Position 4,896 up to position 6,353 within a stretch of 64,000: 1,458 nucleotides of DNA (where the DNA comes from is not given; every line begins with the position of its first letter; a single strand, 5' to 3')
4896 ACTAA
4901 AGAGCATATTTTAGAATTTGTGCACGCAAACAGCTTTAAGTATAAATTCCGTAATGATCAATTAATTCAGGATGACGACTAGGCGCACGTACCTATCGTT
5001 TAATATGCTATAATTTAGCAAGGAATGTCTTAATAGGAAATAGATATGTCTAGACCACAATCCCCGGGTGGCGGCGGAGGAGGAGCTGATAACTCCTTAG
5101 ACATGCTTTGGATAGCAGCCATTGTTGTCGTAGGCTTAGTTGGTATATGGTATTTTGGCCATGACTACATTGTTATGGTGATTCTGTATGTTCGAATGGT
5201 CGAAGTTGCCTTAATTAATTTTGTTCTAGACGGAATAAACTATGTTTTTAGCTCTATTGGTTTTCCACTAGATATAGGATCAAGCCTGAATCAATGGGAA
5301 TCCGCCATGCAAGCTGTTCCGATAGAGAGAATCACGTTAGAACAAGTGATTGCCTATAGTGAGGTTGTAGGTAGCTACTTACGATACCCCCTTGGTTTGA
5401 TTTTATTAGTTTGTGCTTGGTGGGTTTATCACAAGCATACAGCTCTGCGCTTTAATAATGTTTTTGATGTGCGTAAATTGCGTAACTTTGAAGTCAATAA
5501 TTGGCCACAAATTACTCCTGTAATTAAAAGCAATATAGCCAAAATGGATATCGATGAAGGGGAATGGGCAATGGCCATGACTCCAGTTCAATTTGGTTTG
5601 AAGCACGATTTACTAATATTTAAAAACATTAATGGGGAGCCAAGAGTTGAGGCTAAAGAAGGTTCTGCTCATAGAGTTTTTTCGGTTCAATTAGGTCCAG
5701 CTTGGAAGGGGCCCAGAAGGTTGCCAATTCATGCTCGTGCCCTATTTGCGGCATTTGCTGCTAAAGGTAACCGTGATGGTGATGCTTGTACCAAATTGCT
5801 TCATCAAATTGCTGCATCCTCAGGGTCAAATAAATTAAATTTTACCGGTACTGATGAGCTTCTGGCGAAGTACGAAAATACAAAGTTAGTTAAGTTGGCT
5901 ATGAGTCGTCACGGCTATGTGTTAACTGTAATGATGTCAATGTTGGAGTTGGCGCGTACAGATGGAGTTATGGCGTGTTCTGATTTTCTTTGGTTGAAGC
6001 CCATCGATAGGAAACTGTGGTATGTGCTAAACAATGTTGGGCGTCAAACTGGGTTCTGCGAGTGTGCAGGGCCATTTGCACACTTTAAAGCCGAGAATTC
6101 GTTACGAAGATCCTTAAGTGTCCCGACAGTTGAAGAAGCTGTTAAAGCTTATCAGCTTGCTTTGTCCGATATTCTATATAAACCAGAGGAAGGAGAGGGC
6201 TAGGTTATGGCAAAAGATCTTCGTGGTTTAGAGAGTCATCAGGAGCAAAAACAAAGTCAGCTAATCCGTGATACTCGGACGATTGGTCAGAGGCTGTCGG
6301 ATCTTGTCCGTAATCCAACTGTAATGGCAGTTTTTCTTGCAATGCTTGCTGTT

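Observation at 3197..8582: Dot/Icm coupling-module genes icmT-S-(FIR)-Q-P-O present without the adjoining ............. core genes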

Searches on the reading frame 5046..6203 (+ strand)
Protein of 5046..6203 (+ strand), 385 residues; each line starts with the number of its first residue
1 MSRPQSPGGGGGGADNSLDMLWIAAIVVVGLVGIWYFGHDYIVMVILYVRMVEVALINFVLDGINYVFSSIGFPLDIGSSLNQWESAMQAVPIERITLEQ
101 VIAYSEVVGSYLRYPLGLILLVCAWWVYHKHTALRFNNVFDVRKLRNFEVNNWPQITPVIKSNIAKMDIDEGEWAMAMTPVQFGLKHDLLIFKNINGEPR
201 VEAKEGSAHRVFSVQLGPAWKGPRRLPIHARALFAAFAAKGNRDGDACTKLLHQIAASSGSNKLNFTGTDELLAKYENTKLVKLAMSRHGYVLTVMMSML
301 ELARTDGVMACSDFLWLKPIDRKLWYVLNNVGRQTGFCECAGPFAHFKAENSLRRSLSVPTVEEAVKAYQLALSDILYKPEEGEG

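Call 4: search_protein_families(library=pfam, proteins=[window:5046-6203:+], max_evalue=0.01)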
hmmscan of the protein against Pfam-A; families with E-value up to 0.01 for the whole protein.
window:5046-6203:+ (385 aa): 1 family
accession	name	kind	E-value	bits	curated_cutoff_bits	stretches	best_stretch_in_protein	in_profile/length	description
PF23127.1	DotM_C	-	1.9e-55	188.2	27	1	207-368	2-169/172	DotM, C-terminal cytoplasmic domain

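Call 5: search_protein_families(library=ncbifam, proteins=[window:5046-6203:+], max_evalue=0.01)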
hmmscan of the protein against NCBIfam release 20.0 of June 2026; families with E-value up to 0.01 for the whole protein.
window:5046-6203:+ (385 aa): 1 family
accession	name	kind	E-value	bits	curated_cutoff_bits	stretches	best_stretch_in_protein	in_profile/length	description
NF033890.1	DotM_IcmP_IVB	equivalog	7.8e-132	439.7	230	1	20-380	2-356/356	type IVB secretion system coupling complex protein DotM/IcmP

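Call 55: search_solved_structures(query=window:5046-6203:+, max_evalue=0.001)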
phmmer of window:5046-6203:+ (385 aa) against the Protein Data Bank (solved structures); distinct sequences matched with E-value up to 0.001: 6.
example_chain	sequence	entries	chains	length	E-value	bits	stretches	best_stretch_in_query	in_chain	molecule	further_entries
6sz9_B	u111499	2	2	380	2.7e-80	273.5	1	12-382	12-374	IcmP (DotM)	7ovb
6exa_A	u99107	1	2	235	7.5e-57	196.4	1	167-382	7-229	IcmP (DotM)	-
6exb_A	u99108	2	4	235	2.8e-56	194.5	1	167-382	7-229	IcmP (DotM)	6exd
6exe_A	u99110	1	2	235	1.4e-55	192.2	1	167-382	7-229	IcmP (DotM)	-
6exc_A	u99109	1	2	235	1.9e-55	191.7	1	167-382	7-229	IcmP (DotM)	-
5x1u_A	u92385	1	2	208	2.1e-50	175.2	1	177-376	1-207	Uncharacterized protein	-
